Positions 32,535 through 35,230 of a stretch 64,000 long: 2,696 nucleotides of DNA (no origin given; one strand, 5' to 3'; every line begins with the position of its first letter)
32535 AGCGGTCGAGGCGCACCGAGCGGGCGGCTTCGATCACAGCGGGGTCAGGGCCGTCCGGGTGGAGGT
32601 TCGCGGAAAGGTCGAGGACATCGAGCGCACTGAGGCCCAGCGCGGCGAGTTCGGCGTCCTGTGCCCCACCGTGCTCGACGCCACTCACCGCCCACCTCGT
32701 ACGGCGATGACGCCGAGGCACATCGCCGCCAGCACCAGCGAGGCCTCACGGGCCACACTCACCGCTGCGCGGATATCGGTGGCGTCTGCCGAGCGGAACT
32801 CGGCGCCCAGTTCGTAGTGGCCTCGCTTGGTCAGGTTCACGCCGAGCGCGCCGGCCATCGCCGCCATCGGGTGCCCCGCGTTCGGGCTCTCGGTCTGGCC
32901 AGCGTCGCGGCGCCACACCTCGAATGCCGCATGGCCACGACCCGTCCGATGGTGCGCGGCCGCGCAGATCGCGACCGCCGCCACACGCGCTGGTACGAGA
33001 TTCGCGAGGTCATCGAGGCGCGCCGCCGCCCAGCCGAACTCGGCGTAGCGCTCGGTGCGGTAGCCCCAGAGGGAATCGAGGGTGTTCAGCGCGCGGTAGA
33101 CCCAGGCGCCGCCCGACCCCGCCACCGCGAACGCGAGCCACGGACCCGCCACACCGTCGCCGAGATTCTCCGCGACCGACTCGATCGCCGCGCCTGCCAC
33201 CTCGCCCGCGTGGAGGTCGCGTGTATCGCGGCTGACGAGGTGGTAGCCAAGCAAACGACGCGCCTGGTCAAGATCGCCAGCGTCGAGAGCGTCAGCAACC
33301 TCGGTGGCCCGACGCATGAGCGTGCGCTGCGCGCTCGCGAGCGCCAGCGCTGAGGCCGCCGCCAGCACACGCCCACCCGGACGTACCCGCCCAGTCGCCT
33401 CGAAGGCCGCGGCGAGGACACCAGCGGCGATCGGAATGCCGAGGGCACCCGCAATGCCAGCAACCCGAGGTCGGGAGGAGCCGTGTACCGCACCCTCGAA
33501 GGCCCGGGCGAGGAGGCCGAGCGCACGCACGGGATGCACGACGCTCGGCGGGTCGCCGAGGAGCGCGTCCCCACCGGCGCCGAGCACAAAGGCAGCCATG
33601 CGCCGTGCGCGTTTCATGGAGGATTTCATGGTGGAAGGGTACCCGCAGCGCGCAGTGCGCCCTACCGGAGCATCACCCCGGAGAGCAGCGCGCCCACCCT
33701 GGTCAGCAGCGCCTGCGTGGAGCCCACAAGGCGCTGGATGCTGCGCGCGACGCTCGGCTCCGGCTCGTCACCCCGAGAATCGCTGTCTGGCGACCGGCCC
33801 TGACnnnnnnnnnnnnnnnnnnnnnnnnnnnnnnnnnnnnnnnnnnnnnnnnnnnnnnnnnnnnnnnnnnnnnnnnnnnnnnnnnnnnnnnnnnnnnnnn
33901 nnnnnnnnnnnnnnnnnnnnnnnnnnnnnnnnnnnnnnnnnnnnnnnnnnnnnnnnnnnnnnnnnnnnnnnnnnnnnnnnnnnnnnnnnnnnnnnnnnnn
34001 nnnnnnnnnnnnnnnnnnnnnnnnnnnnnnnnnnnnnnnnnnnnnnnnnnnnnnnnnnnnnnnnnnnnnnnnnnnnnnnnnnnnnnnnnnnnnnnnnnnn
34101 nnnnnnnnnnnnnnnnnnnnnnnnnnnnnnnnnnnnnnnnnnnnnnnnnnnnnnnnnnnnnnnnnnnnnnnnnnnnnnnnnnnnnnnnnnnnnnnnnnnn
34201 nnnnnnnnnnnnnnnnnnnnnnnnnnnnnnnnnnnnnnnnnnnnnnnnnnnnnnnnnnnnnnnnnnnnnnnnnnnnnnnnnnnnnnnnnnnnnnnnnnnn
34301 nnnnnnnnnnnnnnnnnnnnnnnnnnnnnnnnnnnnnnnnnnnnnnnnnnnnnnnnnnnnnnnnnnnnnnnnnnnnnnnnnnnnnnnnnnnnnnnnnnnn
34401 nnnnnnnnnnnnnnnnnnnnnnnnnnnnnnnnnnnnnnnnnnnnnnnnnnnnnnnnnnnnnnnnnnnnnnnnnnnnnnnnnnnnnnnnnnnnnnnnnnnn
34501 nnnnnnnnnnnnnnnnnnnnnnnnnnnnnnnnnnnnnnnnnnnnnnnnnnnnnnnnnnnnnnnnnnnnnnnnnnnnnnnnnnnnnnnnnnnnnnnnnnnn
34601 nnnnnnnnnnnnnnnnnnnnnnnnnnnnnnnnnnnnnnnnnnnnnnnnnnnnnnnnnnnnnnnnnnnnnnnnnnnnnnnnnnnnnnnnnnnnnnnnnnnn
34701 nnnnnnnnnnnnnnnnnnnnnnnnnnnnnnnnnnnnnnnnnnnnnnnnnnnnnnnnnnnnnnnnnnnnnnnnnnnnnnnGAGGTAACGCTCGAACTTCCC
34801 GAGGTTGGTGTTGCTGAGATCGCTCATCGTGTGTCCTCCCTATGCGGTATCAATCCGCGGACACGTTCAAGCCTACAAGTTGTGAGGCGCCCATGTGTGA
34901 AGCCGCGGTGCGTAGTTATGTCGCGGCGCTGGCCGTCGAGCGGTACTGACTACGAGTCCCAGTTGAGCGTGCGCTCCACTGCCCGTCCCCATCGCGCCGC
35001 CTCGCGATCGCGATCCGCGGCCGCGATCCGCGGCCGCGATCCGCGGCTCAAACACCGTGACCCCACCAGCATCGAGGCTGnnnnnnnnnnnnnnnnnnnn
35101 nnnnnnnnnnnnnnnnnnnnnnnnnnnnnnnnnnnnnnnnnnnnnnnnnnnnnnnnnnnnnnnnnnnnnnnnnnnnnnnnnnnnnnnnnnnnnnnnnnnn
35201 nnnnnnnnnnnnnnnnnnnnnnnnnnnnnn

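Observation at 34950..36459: glpK C-terminus frameshifted by a 13-bp x3 tandem repeat; two copies would restore the canonical ................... end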

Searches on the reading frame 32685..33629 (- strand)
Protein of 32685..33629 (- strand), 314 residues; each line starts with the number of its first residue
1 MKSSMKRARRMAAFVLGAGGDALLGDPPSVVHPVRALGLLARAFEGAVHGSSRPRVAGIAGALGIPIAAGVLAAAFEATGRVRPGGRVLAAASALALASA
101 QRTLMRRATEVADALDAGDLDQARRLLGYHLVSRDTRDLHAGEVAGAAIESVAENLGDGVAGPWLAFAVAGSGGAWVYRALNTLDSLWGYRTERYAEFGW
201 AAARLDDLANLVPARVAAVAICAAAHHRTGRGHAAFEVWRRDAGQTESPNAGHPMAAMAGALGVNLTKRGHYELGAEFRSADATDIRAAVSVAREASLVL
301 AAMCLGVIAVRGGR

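Call 8: search_protein_families(library=pfam, proteins=[window:32685-33629:-])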
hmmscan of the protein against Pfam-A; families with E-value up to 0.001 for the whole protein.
window:32685-33629:- (314 aa): 1 family
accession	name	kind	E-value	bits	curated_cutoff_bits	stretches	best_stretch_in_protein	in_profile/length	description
PF03186.18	CobD_Cbib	-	1.2e-77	261.4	34.4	1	15-291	2-280/282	CobD/Cbib protein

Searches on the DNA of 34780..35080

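Call 70: search_rna_families(source=window, start=34780, end=35080, threshold=evalue, max_evalue=1)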
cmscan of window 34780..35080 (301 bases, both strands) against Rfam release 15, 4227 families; matches with E-value up to 1: 0.
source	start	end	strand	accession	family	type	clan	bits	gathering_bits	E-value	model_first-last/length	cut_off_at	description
